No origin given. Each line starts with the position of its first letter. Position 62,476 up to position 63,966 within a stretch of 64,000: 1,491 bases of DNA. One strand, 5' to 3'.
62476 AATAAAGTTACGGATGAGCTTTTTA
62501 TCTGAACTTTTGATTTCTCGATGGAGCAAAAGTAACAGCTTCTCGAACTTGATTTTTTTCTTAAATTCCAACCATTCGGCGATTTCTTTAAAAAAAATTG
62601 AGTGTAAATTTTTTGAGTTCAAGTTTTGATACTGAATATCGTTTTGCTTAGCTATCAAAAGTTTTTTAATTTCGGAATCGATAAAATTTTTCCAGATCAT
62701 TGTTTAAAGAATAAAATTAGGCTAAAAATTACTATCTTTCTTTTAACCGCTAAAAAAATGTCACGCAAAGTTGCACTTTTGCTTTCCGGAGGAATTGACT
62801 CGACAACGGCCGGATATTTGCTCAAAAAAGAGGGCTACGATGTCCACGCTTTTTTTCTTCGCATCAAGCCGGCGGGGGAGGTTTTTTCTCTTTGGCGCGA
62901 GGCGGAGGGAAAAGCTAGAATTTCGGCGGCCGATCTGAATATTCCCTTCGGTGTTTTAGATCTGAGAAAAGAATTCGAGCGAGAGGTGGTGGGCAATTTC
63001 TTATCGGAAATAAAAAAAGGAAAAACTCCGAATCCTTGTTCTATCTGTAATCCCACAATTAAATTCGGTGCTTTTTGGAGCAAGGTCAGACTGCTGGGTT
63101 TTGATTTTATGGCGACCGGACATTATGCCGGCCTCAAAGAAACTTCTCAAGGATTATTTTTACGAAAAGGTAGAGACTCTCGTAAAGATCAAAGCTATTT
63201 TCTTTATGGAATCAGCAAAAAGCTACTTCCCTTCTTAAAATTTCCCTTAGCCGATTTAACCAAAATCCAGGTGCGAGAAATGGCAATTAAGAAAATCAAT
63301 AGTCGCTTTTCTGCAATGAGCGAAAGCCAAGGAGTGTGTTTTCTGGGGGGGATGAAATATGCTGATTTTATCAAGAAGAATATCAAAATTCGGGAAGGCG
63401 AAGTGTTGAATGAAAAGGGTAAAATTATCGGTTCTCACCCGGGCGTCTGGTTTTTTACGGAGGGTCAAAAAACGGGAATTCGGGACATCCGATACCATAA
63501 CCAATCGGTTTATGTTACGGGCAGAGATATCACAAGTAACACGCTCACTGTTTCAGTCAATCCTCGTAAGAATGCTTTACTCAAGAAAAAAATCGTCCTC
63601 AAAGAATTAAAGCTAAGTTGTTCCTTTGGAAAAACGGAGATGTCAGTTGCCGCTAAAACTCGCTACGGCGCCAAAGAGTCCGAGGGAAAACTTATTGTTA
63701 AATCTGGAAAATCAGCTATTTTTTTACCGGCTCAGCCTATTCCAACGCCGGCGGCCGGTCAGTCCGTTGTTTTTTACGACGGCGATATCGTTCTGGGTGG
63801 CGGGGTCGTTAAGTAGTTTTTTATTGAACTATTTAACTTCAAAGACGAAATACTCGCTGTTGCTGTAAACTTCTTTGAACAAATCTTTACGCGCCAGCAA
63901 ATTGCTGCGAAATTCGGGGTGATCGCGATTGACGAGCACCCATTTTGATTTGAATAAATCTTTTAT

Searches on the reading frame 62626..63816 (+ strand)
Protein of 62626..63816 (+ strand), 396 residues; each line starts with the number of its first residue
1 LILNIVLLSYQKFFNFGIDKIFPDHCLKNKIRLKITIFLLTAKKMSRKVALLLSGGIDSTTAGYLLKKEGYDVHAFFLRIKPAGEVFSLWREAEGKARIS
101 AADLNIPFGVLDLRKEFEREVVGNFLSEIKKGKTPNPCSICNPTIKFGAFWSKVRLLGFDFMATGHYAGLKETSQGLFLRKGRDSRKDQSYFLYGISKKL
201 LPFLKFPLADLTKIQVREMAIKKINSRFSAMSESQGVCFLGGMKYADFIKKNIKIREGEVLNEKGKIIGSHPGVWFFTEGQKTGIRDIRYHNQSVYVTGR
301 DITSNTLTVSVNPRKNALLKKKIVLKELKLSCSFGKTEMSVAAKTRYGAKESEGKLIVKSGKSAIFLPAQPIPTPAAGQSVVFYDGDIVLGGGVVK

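Call 72: search_protein_families(library=pfam, proteins=[window:62626-63816:+], max_evalue=0.00001)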
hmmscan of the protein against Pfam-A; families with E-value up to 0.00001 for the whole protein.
window:62626-63816:+ (396 aa): 3 families
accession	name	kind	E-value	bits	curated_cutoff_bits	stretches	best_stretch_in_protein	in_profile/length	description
PF03054.22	tRNA_Me_trans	-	1.7e-51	175.2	20.6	1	48-241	2-201/202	tRNA methyl transferase HUP domain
PF20259.3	tRNA_Me_trans_M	-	2e-13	50.1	27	1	247-310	2-65/66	tRNA methyl transferase PRC-barrel domain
PF20258.4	tRNA_Me_trans_C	-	6.5e-09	36.4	20.6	1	321-395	2-77/77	Aminomethyltransferase beta-barrel domain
